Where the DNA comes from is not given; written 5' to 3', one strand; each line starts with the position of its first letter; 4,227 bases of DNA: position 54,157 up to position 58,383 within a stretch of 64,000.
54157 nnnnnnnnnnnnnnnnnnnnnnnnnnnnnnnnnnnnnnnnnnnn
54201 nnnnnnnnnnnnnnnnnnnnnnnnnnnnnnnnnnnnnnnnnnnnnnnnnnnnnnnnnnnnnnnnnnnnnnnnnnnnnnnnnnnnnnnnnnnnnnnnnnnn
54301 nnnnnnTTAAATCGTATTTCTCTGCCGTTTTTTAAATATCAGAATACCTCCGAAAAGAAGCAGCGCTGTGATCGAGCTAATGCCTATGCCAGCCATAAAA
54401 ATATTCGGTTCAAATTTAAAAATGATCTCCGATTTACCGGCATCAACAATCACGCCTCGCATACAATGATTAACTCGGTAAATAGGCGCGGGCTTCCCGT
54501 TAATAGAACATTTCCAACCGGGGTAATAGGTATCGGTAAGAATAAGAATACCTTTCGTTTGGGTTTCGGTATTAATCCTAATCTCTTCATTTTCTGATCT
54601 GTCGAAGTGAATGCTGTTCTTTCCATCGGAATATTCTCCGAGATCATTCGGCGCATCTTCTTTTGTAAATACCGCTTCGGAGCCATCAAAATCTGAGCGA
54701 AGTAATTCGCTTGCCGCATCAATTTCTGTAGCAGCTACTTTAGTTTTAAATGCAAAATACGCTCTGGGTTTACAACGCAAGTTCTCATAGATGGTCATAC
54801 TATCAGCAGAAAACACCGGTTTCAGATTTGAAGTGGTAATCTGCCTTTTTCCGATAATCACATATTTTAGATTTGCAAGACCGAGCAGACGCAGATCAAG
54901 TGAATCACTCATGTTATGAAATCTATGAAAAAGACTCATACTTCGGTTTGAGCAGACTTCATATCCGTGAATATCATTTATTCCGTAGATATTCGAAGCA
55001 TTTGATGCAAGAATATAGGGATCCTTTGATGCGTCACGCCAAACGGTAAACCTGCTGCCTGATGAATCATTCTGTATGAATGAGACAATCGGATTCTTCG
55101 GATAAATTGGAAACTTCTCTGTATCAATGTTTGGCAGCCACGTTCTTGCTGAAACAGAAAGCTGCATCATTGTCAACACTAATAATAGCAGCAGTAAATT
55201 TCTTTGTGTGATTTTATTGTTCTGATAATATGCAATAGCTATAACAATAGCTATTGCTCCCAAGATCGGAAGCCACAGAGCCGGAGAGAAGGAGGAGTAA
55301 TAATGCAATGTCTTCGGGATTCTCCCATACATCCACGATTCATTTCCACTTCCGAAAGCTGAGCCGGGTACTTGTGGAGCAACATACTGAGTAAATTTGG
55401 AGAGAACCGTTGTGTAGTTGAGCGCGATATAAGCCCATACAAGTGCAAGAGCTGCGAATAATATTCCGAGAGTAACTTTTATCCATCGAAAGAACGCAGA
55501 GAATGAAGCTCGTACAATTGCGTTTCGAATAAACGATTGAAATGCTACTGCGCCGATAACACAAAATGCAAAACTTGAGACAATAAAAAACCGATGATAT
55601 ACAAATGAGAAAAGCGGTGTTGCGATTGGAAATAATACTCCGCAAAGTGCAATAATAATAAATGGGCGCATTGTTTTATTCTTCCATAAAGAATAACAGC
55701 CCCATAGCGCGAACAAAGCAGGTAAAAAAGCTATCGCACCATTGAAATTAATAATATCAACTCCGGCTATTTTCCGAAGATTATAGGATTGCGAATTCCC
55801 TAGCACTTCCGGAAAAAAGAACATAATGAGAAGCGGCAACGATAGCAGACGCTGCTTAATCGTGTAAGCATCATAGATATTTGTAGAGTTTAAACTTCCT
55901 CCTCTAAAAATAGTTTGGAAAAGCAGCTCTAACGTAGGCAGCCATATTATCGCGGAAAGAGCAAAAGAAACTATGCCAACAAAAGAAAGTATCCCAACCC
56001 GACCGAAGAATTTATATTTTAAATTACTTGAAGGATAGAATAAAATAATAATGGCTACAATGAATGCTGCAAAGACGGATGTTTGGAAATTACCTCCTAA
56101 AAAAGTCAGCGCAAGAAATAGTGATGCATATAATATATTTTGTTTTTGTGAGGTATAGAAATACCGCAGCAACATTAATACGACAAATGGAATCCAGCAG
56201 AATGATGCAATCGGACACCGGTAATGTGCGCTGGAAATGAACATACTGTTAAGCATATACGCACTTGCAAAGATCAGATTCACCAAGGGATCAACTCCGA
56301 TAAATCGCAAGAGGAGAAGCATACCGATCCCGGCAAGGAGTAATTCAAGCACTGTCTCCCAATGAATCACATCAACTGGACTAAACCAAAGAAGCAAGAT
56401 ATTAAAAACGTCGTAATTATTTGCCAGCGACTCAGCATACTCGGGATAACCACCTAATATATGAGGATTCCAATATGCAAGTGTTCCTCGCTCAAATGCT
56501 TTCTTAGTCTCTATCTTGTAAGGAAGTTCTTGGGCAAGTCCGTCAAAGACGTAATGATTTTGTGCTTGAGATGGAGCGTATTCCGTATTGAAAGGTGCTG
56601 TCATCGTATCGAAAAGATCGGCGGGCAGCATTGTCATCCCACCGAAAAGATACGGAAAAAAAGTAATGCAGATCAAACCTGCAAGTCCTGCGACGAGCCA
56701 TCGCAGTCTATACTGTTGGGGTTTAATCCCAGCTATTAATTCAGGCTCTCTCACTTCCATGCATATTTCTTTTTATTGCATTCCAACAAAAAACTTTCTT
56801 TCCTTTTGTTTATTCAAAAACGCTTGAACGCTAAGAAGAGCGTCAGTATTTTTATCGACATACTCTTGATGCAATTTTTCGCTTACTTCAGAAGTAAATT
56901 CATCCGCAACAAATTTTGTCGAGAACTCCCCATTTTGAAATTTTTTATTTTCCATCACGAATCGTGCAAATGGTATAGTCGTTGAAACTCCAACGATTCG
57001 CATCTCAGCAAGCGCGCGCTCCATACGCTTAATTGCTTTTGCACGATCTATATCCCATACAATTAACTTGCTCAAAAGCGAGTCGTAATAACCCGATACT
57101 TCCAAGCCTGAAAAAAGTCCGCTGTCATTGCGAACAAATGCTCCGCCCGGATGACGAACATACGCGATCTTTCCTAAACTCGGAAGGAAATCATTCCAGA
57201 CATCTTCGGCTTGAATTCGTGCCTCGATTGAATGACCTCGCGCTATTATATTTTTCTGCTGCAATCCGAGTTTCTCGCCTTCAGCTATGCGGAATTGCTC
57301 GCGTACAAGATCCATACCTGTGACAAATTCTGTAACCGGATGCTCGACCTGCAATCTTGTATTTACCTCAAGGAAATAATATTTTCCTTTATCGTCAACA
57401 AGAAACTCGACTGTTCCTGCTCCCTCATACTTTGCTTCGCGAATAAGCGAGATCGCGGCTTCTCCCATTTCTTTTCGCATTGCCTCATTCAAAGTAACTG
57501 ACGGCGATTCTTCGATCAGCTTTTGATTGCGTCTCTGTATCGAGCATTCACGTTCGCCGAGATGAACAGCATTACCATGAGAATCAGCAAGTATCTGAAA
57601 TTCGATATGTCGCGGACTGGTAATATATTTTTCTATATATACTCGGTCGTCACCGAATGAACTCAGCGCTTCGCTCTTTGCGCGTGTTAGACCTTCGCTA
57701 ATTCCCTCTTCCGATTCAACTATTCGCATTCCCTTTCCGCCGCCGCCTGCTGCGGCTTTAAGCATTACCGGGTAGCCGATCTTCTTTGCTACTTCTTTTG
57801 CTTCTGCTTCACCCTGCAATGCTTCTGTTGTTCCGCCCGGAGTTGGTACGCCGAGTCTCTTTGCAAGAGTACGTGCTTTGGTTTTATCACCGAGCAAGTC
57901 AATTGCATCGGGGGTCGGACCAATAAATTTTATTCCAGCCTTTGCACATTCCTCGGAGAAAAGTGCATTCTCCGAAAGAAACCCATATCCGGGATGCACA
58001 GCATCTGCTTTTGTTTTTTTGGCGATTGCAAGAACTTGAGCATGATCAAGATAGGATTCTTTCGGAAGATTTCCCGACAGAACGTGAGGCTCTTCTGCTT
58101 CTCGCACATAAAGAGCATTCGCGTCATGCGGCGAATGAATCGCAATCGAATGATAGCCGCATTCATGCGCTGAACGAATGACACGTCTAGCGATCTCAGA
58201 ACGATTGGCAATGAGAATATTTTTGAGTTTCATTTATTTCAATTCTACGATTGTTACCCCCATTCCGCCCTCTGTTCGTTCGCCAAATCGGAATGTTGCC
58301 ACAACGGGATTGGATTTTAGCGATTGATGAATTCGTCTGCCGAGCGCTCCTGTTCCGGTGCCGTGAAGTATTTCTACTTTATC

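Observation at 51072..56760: A GT2 polyprenol-phosphate sugar synthase plus two tandem 817-aa YfhO-family paralogs form a candidate three-gene envelope glycosylation module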

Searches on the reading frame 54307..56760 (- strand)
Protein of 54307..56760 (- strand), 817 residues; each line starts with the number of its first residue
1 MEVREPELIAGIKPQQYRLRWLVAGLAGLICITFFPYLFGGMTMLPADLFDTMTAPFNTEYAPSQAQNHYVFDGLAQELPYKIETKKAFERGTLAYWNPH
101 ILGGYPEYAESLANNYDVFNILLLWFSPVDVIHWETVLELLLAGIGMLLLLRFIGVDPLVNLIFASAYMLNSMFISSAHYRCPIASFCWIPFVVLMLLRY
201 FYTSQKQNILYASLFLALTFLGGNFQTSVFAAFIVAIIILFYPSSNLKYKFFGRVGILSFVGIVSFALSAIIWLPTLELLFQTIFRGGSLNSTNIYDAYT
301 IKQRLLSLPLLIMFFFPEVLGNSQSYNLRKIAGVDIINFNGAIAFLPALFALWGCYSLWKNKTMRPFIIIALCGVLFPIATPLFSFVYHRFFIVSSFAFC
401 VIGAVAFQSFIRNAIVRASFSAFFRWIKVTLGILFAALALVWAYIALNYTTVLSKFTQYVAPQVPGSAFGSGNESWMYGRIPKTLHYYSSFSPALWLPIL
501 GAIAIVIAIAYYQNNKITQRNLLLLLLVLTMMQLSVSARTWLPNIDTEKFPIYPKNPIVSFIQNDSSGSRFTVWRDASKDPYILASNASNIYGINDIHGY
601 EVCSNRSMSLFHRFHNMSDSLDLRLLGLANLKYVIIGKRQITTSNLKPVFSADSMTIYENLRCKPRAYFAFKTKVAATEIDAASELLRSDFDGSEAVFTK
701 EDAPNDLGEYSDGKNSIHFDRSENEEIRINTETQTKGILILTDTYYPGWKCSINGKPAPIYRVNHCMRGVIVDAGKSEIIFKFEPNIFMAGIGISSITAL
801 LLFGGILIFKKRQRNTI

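Call 3: search_protein_families(library=pfam, proteins=[window:54307-56760:-], max_evalue=0.01)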
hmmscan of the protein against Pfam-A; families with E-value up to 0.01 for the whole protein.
window:54307-56760:- (817 aa): 1 family
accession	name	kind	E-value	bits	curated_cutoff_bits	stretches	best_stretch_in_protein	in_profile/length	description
PF09586.16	YfhO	-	8e-10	38.2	28.5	1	717-795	756-835/835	Bacterial membrane protein YfhO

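Call 4: search_protein_families(library=ncbifam, proteins=[window:54307-56760:-], max_evalue=0.01)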
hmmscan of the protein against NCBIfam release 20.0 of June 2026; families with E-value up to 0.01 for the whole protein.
window:54307-56760:- (817 aa): 0 families

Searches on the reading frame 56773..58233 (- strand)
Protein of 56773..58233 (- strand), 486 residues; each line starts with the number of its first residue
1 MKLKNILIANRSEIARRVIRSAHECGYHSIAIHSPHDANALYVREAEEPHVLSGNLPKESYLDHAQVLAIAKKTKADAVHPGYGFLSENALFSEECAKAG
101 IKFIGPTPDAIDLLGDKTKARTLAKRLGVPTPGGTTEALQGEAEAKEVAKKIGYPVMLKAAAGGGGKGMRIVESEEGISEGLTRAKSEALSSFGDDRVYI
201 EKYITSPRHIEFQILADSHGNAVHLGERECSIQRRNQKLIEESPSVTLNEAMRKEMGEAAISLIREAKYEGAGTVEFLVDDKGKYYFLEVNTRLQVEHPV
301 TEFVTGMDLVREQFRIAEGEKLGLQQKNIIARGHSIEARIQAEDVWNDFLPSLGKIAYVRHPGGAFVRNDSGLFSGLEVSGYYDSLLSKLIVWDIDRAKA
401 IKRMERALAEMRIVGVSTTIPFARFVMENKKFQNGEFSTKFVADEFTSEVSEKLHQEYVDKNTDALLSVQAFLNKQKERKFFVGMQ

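Call 3: search_protein_families(library=pfam, proteins=[window:56773-58233:-], max_evalue=0.01)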
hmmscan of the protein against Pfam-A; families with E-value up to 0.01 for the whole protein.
window:56773-58233:- (486 aa): 8 families
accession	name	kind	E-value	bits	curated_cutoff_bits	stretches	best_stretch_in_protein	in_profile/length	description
PF02786.22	CPSase_L_D2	-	2.1e-79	266.4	19.8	1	116-323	1-209/211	Carbamoyl-phosphate synthase L chain, ATP binding domain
PF00289.28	Biotin_carb_N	-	1.2e-39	135.6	25.5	1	3-111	2-110/110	Biotin carboxylase, N-terminal domain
PF02785.25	Biotin_carb_C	-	1.5e-36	125.2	32.4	1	337-443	1-107/108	Biotin carboxylase C-terminal domain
PF07478.18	Dala_Dala_lig_C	-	5.4e-12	46.1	24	1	143-292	26-174/204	D-ala D-ala ligase C-terminus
PF02222.28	ATP-grasp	-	2e-09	37.8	27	1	124-293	3-162/179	ATP-grasp domain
PF02655.19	ATP-grasp_3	-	6.3e-06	26.8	23.2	1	116-295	3-158/160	ATP-grasp domain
PF14397.11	ATPgrasp_ST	-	0.0001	22.1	31.4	1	111-206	16-122/278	Sugar-transfer associated ATP-grasp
PF13549.11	ATP-grasp_5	-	0.006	16.4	27.6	0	117-161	12-54/221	ATP-grasp domain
